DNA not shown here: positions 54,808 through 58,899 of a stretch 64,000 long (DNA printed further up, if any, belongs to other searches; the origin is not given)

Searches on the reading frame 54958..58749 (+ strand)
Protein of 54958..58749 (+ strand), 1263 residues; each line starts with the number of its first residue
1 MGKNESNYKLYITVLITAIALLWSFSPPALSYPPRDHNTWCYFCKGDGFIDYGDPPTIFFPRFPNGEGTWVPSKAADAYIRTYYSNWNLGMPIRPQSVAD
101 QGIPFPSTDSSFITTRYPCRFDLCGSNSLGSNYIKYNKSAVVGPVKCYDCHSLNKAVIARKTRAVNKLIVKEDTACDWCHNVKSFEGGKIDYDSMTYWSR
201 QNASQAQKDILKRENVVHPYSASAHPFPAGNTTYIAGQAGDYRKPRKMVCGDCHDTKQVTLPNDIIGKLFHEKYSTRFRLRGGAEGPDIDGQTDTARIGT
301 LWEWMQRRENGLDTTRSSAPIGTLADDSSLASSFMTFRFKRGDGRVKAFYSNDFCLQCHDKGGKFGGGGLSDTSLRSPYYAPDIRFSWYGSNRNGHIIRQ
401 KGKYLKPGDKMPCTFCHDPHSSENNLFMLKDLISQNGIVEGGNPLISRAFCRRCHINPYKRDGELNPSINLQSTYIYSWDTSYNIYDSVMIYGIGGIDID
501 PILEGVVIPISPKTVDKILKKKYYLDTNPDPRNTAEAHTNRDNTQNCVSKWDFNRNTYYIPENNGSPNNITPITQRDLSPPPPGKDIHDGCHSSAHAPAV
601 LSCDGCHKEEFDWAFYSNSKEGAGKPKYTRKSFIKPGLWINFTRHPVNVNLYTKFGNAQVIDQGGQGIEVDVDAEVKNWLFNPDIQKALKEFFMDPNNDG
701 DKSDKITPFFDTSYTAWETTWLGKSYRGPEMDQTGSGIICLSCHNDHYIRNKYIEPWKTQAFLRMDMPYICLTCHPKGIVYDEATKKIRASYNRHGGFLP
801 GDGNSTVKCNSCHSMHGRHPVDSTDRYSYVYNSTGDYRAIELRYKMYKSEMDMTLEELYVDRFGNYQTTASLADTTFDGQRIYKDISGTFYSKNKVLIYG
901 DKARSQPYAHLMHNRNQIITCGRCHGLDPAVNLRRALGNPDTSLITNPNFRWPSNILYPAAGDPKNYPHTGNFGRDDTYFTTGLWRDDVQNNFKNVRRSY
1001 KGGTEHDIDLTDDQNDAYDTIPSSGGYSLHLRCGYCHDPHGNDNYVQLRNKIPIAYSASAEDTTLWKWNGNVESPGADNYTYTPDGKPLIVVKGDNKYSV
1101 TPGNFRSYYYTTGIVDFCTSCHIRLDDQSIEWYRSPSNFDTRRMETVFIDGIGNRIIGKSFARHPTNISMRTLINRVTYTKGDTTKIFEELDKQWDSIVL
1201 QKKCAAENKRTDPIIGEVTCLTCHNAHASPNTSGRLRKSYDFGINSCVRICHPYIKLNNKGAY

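Call 39: search_protein_families(library=pfam, proteins=[window:54958-58749:+], max_evalue=0.001)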
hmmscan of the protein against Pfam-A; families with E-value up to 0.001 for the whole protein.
window:54958-58749:+ (1263 aa): 5 families
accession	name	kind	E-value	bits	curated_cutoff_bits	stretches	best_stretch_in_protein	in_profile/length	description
PF14522.11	Cytochrome_C7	-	2.5e-13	50.1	24.8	0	144-184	13-52/67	Cytochrome c7 and related cytochrome c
PF09699.15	Paired_CXXCH_1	-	3.8e-11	42.9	20.6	0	740-777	9-38/41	Doubled CXXCH motif (Paired_CXXCH_1)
PF22113.1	Mtrc-MtrF_II-IV_dom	-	8.3e-10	38.9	30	0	738-819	82-169/176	Outer membrane cytochrome MtrC/MtrF-like, domains II/IV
PF14537.11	Cytochrom_c3_2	-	2.1e-09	38.1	25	1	736-818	5-69/79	Cytochrome c3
PF13442.11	Cytochrome_CBB3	-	0.00011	22.9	27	0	347-373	7-25/68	Cytochrome C oxidase, cbb3-type, subunit III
